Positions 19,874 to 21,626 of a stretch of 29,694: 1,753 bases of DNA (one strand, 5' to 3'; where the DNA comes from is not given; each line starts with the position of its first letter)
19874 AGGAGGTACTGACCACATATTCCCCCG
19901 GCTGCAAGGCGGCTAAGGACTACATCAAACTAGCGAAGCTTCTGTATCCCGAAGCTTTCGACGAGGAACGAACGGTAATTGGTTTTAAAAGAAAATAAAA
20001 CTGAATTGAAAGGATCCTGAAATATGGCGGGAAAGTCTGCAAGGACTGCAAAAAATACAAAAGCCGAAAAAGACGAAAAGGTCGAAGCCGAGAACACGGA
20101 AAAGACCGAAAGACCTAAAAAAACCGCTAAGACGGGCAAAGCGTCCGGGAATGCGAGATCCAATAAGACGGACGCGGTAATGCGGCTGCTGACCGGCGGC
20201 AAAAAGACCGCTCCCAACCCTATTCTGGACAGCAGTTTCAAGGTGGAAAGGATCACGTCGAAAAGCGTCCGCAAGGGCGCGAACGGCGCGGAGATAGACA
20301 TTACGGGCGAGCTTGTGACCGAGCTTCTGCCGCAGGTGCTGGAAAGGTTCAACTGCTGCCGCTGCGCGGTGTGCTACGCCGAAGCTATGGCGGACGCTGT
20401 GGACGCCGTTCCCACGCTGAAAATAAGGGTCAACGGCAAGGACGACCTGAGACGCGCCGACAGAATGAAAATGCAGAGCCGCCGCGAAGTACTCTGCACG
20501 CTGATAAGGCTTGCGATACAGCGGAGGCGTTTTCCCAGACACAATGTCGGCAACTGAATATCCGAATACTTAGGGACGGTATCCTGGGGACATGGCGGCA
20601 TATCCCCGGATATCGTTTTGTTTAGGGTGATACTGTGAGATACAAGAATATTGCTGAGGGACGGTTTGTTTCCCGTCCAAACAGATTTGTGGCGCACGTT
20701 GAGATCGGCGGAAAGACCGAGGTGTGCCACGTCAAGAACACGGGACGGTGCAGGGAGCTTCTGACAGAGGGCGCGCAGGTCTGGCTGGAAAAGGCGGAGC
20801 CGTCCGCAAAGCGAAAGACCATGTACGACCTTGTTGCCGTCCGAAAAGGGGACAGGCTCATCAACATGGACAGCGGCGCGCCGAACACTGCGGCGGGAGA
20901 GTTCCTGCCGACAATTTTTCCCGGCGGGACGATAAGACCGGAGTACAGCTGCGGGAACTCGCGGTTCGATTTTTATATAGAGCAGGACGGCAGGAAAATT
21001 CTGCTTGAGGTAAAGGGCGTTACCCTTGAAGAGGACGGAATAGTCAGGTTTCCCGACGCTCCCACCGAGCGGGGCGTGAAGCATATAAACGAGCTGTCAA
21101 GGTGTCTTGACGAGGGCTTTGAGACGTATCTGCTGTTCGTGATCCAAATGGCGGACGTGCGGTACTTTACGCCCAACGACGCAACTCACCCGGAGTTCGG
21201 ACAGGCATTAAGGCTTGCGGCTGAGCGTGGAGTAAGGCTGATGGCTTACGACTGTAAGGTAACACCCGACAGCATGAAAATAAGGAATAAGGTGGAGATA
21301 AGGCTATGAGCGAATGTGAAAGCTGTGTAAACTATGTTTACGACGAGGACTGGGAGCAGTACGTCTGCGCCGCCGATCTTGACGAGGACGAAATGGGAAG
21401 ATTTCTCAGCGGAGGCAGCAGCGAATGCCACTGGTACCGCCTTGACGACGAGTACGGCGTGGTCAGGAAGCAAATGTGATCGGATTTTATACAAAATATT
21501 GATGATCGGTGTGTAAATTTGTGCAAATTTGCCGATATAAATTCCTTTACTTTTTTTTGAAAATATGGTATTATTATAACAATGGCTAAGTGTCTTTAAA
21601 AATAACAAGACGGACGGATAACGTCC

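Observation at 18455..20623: PilZ - orphan ParA - ComFB operon: candidate cyclic-dinucleotide-gated ParA system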

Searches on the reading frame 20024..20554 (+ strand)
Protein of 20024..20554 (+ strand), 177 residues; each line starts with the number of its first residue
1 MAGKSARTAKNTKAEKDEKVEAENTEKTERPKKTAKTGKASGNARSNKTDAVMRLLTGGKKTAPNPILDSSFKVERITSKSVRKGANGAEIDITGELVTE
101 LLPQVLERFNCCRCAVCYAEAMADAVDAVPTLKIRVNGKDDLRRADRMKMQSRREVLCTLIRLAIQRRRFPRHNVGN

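Call 3: search_protein_families(library=pfam, proteins=[window:20024-20554:+], max_evalue=0.1)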
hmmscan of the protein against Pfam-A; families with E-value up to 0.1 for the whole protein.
window:20024-20554:+ (177 aa): 0 families

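Call 4: search_protein_families(library=ncbifam, proteins=[window:20024-20554:+], max_evalue=0.1)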
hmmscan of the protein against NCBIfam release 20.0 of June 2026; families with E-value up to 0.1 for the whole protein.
window:20024-20554:+ (177 aa): 0 families

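Call 5: search_protein_families(library=pfam, proteins=[window:20024-20554:+], max_evalue=10)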
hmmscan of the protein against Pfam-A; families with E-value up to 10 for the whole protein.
window:20024-20554:+ (177 aa): 1 family
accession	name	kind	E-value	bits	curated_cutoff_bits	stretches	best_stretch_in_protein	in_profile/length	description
PF10719.14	ComFB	-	0.15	12.6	25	1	96-164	6-75/83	Late competence development protein ComFB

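Call 8: find_homologous_proteins(query=window:20024-20554:+)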
Query window:20024-20554:+ (177 aa): 167 proteins with E <= 0.001 among 226 candidates; the best 120 are listed.
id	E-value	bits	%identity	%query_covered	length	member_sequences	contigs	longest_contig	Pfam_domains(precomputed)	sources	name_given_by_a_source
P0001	5.1e-102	357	96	100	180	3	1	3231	-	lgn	-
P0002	8.7e-96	336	92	100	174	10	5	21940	-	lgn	-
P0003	3.4e-93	328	79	100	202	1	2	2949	-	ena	-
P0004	1.7e-87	309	86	100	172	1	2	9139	-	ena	-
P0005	3.1e-87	309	85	100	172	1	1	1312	-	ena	-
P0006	4.1e-87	308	83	100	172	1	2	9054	-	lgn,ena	-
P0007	5.9e-87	308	86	96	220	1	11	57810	-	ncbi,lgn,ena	-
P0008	6.5e-87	308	83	100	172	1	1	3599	-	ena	-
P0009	7.1e-87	307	86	96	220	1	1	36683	-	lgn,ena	-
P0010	1.7e-86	306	84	100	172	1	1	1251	-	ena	-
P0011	4.3e-86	305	82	100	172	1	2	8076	-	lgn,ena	-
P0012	4.3e-86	305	82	100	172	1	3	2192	-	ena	-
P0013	7.7e-86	304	85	100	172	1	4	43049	-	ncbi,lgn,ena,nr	ncbi:MAG: hypothetical protein HDT24_06710 [Ruminococcus sp.]|nr:hypothetical protein [Ruminococcus 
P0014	7.9e-86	304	85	96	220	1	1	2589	-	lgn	-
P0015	1.3e-85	303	83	100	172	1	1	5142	-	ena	-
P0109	1.4e-52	196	67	76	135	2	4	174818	-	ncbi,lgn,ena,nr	ncbi:MAG: hypothetical protein J6C96_11125 [Oscillospiraceae bacterium]|nr:hypothetical protein [Osc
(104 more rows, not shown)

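Call 12: find_encoding_contigs(protein=P0109, flank=6000, max_places=3)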
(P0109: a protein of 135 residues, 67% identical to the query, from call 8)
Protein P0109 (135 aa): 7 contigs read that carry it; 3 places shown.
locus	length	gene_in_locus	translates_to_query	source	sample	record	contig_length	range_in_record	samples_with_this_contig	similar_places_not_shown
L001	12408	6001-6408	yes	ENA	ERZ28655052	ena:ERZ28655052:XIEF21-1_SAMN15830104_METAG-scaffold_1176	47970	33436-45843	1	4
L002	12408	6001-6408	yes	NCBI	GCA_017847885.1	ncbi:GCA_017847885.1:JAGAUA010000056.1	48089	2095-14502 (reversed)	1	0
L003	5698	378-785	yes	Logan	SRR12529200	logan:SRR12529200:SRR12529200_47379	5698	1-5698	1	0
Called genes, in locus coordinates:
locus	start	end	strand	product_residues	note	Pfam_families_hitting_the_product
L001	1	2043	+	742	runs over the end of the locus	PF01841:Transglut_core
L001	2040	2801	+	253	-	PF00106:adh_short, PF01370:Epimerase (weak), PF03435:Sacchrp_dh_NADP (weak), PF08659:KR, PF13561:adh_short_C2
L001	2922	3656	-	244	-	-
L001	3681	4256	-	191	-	-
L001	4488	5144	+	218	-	PF07238:PilZ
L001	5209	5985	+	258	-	PF00142:Fer4_NifH (faint), PF01656:CbiA, PF02374:ArsA_ATPase (weak), PF06564:CBP_BcsQ, PF09140:MipZ, PF10609:ParA, PF13614:AAA_31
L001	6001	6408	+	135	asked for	-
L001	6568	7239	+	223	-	PF17746:SfsA_N, PF03749:SfsA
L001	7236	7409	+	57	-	PF20076:DUF6472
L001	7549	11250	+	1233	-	PF00041:fn3 (faint)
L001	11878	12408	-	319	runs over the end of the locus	PF04055:Radical_SAM, PF16199:Radical_SAM_C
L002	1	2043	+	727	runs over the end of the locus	PF01841:Transglut_core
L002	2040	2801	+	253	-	PF00106:adh_short, PF01370:Epimerase (weak), PF03435:Sacchrp_dh_NADP (weak), PF08659:KR, PF13561:adh_short_C2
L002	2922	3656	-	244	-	-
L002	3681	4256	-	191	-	-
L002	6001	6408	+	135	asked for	-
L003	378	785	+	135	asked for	-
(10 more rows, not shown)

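Call 21: search_solved_structures(query=A1, max_evalue=10, show_alignments=3)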
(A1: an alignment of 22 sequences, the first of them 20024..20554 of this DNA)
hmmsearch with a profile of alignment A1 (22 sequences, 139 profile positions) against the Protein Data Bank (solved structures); distinct sequences matched with E-value up to 10: 3.
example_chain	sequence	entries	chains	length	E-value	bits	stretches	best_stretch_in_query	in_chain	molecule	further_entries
4wai_A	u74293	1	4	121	0.059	16.6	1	45-124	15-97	ComF operon protein 2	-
1yhu_C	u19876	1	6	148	0.22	14.8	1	41-85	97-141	hemoglobin B1a chain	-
2d2m_C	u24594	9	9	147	1.3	12.3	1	22-83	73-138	Giant hemoglobin, B2(c) globin chain | Extracellular giant hemoglobin major globin subunit B2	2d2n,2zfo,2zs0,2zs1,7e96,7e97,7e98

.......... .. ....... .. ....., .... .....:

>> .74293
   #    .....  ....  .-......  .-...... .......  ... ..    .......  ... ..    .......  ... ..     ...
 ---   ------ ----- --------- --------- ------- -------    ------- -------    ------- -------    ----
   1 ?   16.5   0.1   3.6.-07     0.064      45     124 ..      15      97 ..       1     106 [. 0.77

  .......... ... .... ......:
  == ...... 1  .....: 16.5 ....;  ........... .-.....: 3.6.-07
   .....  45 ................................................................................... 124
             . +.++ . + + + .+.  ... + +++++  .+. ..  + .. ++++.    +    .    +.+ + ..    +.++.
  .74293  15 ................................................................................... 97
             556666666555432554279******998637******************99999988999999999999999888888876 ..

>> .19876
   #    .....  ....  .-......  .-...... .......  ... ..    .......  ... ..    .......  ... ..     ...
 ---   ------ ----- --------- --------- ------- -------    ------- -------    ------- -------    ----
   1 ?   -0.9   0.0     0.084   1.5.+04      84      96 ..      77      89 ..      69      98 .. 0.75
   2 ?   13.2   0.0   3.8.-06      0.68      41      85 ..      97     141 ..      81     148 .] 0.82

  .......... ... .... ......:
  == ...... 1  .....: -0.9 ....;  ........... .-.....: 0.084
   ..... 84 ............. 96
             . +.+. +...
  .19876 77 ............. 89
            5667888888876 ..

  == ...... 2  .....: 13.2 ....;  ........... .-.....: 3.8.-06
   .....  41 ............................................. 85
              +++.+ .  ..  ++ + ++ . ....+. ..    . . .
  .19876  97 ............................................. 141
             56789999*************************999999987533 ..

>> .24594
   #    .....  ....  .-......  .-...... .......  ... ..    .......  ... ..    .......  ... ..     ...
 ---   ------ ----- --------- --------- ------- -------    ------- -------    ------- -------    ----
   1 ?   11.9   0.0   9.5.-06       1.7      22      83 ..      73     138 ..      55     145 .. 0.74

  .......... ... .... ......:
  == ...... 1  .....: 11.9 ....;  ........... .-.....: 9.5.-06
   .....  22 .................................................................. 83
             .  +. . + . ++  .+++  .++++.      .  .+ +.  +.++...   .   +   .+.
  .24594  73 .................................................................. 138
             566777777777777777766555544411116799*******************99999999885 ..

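Call 22: search_protein_representatives(alignment_id=A1)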
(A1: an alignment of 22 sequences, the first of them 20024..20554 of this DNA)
Query: 22 sequences, 139 profile positions. Proteins with E-value up to 0.001 (for the whole library): 117; up to 1e-10: 33; up to 1e-30: 6. The best 117 are listed.
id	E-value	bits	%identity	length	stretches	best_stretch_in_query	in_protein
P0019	1.7e-79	280.8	-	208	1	4-138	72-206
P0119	4.7e-63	227.5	-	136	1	6-138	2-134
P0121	1.9e-47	177.0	-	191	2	48-137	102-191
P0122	2.2e-39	150.9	-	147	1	5-137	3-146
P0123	4.9e-36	140.0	-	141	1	6-137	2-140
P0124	1.6e-34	135.1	-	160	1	6-138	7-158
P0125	2.4e-30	121.6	-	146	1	5-138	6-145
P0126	9.7e-30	119.6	-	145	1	6-136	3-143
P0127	2.4e-29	118.4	-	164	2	52-136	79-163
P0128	2.3e-28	115.2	-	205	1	77-138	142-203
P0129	4.3e-28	114.3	-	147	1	4-137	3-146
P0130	1.0e-27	113.1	-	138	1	7-130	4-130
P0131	3.6e-25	104.8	-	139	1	6-137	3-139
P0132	3.2e-24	101.7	-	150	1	5-136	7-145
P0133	2.0e-22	95.9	-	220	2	50-138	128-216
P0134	1.1e-21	93.5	-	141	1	4-136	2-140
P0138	1.2e-20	90.2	-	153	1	6-137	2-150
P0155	1.2e-09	54.5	-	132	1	7-136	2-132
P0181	1.2e-06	44.8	-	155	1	7-138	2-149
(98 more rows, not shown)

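Call 24: search_protein_families(library=pfam, alignment_id=A2, max_evalue=0.01)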
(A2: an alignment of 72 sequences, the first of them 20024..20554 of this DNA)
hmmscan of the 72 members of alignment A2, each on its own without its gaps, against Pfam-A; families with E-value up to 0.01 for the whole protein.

A. member 1, window:20024-20554:+ (177 aa): 0 families

B. families by the number of members that match (of 72 scanned): 6 families
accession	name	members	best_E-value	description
PF10719.14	ComFB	51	7.2e-21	Late competence development protein ComFB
PF01381.28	HTH_3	1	4.6e-14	Helix-turn-helix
PF13560.12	HTH_31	1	3.1e-13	Helix-turn-helix domain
PF12844.13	HTH_19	1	1.4e-07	Helix-turn-helix domain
PF20805.3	Integrin_A_Ig_2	1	0.0039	Integrin alpha Ig-like domain 2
PF07760.16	DUF1616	1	0.0054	Protein of unknown function (DUF1616)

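Call 29: find_encoding_contigs(protein=P0122, flank=5000, max_places=2)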
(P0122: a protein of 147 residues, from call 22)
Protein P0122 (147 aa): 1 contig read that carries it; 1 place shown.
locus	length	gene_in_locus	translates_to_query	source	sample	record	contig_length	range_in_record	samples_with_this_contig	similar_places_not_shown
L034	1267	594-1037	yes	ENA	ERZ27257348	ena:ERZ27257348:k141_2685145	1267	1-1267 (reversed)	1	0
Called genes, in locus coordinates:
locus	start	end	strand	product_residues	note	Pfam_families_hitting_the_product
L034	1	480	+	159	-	?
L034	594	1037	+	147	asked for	-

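Call 30: find_encoding_contigs(protein=P0126, flank=5000, max_places=2)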
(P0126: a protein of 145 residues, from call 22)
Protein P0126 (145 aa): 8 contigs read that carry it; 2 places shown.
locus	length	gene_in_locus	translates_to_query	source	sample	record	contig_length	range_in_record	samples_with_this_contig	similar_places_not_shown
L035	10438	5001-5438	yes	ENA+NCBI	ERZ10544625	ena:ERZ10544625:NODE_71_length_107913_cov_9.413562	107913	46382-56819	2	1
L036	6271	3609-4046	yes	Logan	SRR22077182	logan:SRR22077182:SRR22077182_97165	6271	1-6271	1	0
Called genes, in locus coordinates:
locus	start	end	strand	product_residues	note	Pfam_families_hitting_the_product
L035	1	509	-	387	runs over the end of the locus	PF00389:2-Hacid_dh, PF02826:2-Hacid_dh_C, PF03446:NAD_binding_2 (weak)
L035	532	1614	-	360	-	PF00266:Aminotran_5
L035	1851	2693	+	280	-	-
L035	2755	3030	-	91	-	PF06769:YoeB_toxin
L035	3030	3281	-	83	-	PF02604:PhdYeFM_antitox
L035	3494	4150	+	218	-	PF07238:PilZ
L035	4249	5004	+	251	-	PF00142:Fer4_NifH, PF01656:CbiA, PF02374:ArsA_ATPase (weak), PF06564:CBP_BcsQ, PF09140:MipZ, PF10609:ParA, PF13614:AAA_31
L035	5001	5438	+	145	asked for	-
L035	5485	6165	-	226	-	-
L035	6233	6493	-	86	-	PF04232:SpoVS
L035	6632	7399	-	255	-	PF00149:Metallophos, PF13277:YmdB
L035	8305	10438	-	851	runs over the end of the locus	PF00521:DNA_topoisoIV, PF03989:DNA_gyraseA_C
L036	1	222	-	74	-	?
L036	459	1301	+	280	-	-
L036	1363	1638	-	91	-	PF06769:YoeB_toxin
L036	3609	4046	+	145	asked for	-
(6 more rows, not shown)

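Call 31: find_encoding_contigs(protein=P0138, flank=5000, max_places=2)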
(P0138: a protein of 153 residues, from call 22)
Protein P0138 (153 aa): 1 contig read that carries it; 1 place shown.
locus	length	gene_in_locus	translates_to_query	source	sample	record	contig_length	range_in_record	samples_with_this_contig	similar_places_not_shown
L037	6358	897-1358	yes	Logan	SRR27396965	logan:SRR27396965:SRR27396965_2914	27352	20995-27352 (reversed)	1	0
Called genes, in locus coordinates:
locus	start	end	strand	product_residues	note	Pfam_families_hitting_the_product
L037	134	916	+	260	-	PF00142:Fer4_NifH (faint), PF01656:CbiA, PF02374:ArsA_ATPase, PF06564:CBP_BcsQ, PF09140:MipZ, PF10609:ParA (weak), PF13614:AAA_31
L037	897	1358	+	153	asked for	PF10719:ComFB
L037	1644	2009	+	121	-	PF00460:Flg_bb_rod (weak)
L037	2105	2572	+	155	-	PF00460:Flg_bb_rod (weak), PF06429:Flg_bbr_C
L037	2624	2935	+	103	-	PF02049:FliE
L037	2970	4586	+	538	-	PF01514:YscJ_FliF, PF08345:YscJ_FliF_C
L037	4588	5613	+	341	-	PF03448:MgtE_N (faint), PF14842:FliG_N, PF14841:FliG_M, PF01706:FliG_C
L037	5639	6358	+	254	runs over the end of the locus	PF02108:FliH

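Call 32: find_encoding_contigs(protein=P0134, flank=5000, max_places=2)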
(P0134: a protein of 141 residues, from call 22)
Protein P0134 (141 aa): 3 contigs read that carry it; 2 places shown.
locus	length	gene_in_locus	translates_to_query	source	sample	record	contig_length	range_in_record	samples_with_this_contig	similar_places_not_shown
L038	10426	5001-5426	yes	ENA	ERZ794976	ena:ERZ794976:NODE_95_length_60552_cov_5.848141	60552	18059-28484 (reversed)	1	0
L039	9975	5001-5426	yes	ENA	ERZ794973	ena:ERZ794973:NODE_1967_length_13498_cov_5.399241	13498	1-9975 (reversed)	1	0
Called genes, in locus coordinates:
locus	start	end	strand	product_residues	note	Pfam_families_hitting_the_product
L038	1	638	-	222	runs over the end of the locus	-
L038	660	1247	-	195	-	-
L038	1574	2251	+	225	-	PF07238:PilZ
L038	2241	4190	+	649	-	PF00672:HAMP (weak), PF08447:PAS_3, PF00990:GGDEF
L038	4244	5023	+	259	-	PF00142:Fer4_NifH, PF01656:CbiA, PF02374:ArsA_ATPase, PF06564:CBP_BcsQ, PF09140:MipZ, PF10609:ParA, PF13614:AAA_31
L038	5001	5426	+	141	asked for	-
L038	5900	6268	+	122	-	PF00460:Flg_bb_rod (weak)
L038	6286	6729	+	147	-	PF00460:Flg_bb_rod (weak), PF06429:Flg_bbr_C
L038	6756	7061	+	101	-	PF02049:FliE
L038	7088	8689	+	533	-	PF01514:YscJ_FliF, PF08345:YscJ_FliF_C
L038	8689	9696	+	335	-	PF03448:MgtE_N (faint), PF14842:FliG_N, PF14841:FliG_M, PF01706:FliG_C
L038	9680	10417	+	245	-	PF02108:FliH (weak)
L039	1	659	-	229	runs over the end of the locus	-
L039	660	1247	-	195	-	-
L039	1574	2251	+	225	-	PF07238:PilZ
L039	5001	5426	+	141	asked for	-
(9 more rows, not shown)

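Call 33: find_encoding_contigs(protein=P0155, flank=5000, max_places=2)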
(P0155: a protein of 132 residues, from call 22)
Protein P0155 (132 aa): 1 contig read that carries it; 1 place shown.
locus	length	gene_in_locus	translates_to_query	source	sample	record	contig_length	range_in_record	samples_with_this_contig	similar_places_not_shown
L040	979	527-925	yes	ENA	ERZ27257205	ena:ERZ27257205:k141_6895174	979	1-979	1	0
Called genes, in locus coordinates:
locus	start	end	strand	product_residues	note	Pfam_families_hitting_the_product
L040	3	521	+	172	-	?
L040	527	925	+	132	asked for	-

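Call 34: find_encoding_contigs(protein=P0181, flank=5000, max_places=2)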
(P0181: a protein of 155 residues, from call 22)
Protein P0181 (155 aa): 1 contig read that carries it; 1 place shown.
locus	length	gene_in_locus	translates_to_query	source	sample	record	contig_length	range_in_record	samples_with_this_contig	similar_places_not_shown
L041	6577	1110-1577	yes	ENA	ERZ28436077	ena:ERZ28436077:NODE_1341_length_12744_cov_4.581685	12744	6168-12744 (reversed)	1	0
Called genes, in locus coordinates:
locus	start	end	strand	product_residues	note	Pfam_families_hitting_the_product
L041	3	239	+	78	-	?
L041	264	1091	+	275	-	PF00142:Fer4_NifH, PF01656:CbiA, PF02374:ArsA_ATPase (weak), PF06564:CBP_BcsQ, PF09140:MipZ (weak), PF10609:ParA (faint), PF13614:AAA_31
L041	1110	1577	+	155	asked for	PF10719:ComFB (weak)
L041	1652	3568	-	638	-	-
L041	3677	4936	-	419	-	-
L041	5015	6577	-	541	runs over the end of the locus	PF02156:Glyco_hydro_26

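Call 70: predict_structure(alignment_id=A2)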
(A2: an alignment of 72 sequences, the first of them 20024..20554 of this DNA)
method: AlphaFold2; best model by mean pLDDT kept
length: 177 residues; sequences in the alignment: 72
mean_pLDDT: 79.3   pTM: 0.57
mean pLDDT of the five models: 79.3, 79.2, 78.9, 77.5, 77.5
residues with pLDDT >= 90: 84; 70-90: 29; 50-70: 47; < 50: 17
segments of 3 or more residues with pLDDT < 50: 8-10, 36-42
pLDDT, mean of each block of 10 residues (from residue 1): 53 52 56 49 60 74 76 79 72 98 98 96 98 97 98 98 97 72
secondary structure, 60 per line:
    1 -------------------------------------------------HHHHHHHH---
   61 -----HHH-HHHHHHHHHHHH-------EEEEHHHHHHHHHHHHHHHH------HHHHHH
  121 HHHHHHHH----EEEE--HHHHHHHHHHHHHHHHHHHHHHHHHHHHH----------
elements in order: H50-57 H70-81 E89-92 H93-108 H115-128 E133-136 H139-167

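Call 72: fold_search(model_id=the predicted structure, library=pdb)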
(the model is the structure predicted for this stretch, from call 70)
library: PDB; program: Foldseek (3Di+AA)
matches with E <= 10: 27; with E <= 0.001: 0
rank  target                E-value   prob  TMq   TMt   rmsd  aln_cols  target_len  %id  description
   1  8hja_B                6.3e-02  0.89  0.34  0.46  10.5       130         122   16  The crystal structure of syn_CdgR-(c-di-GMP) from Synechocystis sp. PCC 6803 (released 2023-03-29)
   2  4wai_D                7.1e-02  1.00  0.38  0.67   2.9        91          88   15  Structural characterization of the late competence protein ComFB from Bacillus subtilis. (released 2014-12-10)
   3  4wai_A                7.1e-02  0.99  0.37  0.64   4.2        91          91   16  Structural characterization of the late competence protein ComFB from Bacillus subtilis. (released 2014-12-10)
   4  8hja_A                9.1e-02  0.89  0.36  0.40  10.0       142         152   13  The crystal structure of syn_CdgR-(c-di-GMP) from Synechocystis sp. PCC 6803 (released 2023-03-29)
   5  4wai_B                9.7e-02  0.99  0.36  0.63   4.1        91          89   16  Structural characterization of the late competence protein ComFB from Bacillus subtilis. (released 2014-12-10)
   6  8otz_By               2.2e+00  0.05  0.14  0.15  21.3       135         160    8  48-nm repeat of the native axonemal doublet microtubule from bovine sperm (released 2023-11-22)
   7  8gs8_C                2.3e+00  0.06  0.13  0.16  17.5       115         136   11  cryo-EM structure of the human respiratory complex II (released 2023-05-10)
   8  9f0x_F                3.5e+00  0.06  0.14  0.20  12.3       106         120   15  CryoEM structure of the F plasmid relaxosome in its pre-initiation state, derived from the ds-27_+143-R Locally-refine (released 2025-06-04)
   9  8xie_A                4.5e+00  0.09  0.16  0.12   7.4        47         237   15  Archaeal exosome complex (Rrp4-Rrp41-Rrp42) (released 2024-10-30)
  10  5jgh_A                4.8e+00  0.05  0.19  0.21  11.7       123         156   10  Crystal structure of the mitochondrial DNA packaging protein Abf2p in complex with DNA at 2.6 Angstrom resolution (released 2017-02-08)
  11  1r6b                  5.1e+00  0.05  0.18  0.06  14.2       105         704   15  High resolution crystal structure of ClpA (released 2004-08-24)
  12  6zvr_DB               5.4e+00  0.02  0.13  0.15  19.7       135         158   12  C11 symmetry: Bacterial Vipp1 and PspA are members of the ancient ESCRT-III membrane-remodeling superfamily. (released 2021-08-04)
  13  4fzo_A                6.1e+00  0.09  0.23  0.40   7.3        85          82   14  Crystal Structure of the apo-form uranyl binding protein (released 2013-12-11)
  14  8otz_B6               6.9e+00  0.02  0.12  0.09  21.5       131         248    8  48-nm repeat of the native axonemal doublet microtubule from bovine sperm (released 2023-11-22)
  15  2nd4                  7.3e+00  0.02  0.16  0.16  12.2        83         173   14  A distinct sortase SrtB anchors and processes a streptococcal adhesin AbpA with a novel structural property (released 2016-09-07)
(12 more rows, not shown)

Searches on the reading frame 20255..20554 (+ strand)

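Call 5: search_protein_families(library=pfam, proteins=[window:20255-20554:+], max_evalue=10)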
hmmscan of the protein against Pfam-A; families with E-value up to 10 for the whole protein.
window:20255-20554:+ (100 aa): 1 family
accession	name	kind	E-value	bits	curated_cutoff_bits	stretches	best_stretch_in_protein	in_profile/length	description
PF10719.14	ComFB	-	0.048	14.2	25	1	19-88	6-76/83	Late competence development protein ComFB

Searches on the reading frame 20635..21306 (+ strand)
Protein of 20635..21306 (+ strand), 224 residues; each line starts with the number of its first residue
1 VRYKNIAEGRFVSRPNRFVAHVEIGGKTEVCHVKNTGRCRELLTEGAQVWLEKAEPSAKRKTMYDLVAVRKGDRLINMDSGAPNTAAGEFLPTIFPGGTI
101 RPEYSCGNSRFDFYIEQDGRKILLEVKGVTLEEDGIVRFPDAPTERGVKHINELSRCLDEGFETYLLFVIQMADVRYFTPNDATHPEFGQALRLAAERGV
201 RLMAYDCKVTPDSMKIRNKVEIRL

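Call 3: search_protein_families(library=pfam, proteins=[window:20635-21306:+], max_evalue=0.1)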
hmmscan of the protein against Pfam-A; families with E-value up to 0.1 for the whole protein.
window:20635-21306:+ (224 aa): 2 families
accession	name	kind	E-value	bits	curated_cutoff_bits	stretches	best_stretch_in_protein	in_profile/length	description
PF03749.19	SfsA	-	1.8e-45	154.6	22.8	1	98-212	23-137/138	Sugar fermentation stimulation protein RE domain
PF17746.7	SfsA_N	-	1.1e-23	83.5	25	1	12-78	1-63/63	SfsA N-terminal OB domain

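Call 4: search_protein_families(library=ncbifam, proteins=[window:20635-21306:+], max_evalue=0.1)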
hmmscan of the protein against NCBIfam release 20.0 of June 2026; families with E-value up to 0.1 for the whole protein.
window:20635-21306:+ (224 aa): 2 families
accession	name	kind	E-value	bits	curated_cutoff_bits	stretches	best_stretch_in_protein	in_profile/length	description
TIGR00230.1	sfsA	equivalog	3.9e-55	186.7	126.45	1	1-222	5-232/234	DNA/RNA nuclease SfsA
NF038001.1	HYExAFE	subfamily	0.0011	18.9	60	1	110-215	39-145/166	HYExAFE family protein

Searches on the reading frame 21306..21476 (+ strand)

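Call 3: search_protein_families(library=pfam, proteins=[window:21306-21476:+], max_evalue=0.1)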
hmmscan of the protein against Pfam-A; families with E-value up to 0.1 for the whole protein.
window:21306-21476:+ (57 aa): 1 family
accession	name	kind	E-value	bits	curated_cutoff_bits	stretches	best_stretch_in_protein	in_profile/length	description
PF20076.4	DUF6472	-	5e-27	94.3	27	1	2-57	2-57/57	Domain of unknown function (DUF6472)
